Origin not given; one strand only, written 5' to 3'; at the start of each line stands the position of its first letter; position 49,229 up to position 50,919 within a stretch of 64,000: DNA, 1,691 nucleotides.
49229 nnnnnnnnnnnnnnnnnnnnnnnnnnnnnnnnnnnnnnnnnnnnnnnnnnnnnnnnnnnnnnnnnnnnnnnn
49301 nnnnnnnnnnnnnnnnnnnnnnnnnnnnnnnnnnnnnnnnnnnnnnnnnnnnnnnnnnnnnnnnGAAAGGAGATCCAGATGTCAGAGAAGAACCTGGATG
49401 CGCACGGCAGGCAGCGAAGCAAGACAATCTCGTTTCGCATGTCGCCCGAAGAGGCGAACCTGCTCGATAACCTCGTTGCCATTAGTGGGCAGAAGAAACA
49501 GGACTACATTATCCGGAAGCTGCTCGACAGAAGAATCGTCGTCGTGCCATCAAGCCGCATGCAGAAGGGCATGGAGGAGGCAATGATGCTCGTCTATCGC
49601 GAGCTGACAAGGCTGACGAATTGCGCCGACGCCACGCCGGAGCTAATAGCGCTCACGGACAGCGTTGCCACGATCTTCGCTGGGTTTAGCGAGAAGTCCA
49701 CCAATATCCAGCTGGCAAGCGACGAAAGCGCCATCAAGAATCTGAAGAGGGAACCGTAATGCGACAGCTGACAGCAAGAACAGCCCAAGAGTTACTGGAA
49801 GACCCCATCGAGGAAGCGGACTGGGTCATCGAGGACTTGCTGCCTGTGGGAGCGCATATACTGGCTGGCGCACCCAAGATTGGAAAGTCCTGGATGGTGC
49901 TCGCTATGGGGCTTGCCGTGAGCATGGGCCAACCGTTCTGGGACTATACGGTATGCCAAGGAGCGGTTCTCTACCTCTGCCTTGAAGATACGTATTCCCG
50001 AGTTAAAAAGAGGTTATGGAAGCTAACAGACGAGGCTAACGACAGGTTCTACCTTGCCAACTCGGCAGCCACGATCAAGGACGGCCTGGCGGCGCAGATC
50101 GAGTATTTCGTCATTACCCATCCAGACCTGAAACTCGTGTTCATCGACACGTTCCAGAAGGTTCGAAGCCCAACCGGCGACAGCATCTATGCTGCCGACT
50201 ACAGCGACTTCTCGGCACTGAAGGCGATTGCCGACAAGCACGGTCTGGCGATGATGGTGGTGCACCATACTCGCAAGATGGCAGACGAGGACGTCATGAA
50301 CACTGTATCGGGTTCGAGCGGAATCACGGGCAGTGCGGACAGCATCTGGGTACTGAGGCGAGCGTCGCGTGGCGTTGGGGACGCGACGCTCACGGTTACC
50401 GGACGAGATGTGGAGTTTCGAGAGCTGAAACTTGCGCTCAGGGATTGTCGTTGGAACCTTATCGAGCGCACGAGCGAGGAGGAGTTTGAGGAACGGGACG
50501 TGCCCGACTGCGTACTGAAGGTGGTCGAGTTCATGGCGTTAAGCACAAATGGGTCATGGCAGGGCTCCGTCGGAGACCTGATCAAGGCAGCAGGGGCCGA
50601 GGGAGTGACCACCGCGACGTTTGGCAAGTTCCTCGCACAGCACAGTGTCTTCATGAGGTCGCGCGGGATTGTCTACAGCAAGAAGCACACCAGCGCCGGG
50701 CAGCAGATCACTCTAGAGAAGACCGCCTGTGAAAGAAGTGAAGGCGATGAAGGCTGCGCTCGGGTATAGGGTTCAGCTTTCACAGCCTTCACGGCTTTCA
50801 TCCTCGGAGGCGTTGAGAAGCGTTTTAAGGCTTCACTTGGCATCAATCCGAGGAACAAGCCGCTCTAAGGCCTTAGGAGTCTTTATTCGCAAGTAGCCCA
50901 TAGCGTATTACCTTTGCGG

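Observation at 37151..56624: Tandem accretion of integrative elements at the guaA 3' end, marked by three copies of the GuaA C-terminal codons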

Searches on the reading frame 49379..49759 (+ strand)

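Call 10: search_protein_families(library=pfam, proteins=[window:49379-49759:+], max_evalue=0.001)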
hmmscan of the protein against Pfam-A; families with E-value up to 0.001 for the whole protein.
window:49379-49759:+ (126 aa): 1 family
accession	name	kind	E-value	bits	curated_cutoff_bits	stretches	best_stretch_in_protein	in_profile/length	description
PF21983.2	NikA-like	-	8.3e-12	45.5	27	1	11-81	1-63/72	Mobilization protein NikA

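Call 71: search_protein_families(library=phrogs, proteins=[window:49379-49759:+], max_evalue=0.001)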
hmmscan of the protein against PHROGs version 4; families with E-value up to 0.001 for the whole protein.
window:49379-49759:+ (126 aa): 1 family
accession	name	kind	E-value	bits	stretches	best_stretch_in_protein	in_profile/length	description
phrog_30322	-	unknown function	4.9e-22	79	1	1-103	1-103/111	-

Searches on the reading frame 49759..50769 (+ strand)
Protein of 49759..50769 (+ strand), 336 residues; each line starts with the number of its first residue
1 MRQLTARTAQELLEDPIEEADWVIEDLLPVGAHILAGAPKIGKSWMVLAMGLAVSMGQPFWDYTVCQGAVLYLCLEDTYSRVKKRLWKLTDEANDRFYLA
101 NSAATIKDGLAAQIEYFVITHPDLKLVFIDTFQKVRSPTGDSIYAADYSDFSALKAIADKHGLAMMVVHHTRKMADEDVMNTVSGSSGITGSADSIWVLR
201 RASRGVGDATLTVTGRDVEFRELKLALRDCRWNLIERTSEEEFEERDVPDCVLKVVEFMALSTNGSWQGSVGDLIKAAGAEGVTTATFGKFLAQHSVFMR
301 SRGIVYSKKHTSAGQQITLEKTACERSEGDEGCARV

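Call 11: search_protein_families(library=pfam, proteins=[window:49759-50769:+], max_evalue=0.001)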
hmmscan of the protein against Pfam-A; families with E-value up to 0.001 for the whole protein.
window:49759-50769:+ (336 aa): 1 family
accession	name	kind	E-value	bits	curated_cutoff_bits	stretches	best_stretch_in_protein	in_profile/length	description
PF13481.12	AAA_25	-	5e-28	98.5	27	1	12-174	14-193/195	AAA domain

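Call 71: search_protein_families(library=phrogs, proteins=[window:49759-50769:+], max_evalue=0.001)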
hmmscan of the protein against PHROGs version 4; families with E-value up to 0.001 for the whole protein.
window:49759-50769:+ (336 aa): 13 families
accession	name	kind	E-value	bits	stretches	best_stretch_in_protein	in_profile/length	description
phrog_3123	-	unknown function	2.4e-21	77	1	18-242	328-576/583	-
phrog_1284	-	unknown function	2.4e-20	74.1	1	6-181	8-194/306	-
phrog_6357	-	unknown function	7.5e-20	72.4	1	15-241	15-231/321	-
phrog_239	-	DNA, RNA and nucleotide metabolism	5.5e-17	63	1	11-208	337-562/801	DNA primase/helicase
phrog_906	-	DNA, RNA and nucleotide metabolism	1.2e-16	61.7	1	17-210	513-707/872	DNA polymerase/primase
phrog_2597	-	DNA, RNA and nucleotide metabolism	6.4e-11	42.5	1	9-197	345-542/747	DNA primase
phrog_19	-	DNA, RNA and nucleotide metabolism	6.3e-10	39.5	1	117-203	454-541/621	DnaB-like replicative helicase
phrog_243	-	DNA, RNA and nucleotide metabolism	1.9e-08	34.6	1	123-213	142-236/273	DnaB-like replicative helicase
phrog_2850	-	unknown function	3e-08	34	1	18-204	145-336/465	-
phrog_3228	-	DNA, RNA and nucleotide metabolism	9.5e-07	28.5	0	152-203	509-558/766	replicative helicase-primase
phrog_5482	-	unknown function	8.4e-06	25.7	1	93-198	130-245/341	-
phrog_13004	-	unknown function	2e-05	24.6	1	27-93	130-198/363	-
phrog_6012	-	DNA, RNA and nucleotide metabolism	2.9e-05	24.5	1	21-248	136-366/447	DNA helicase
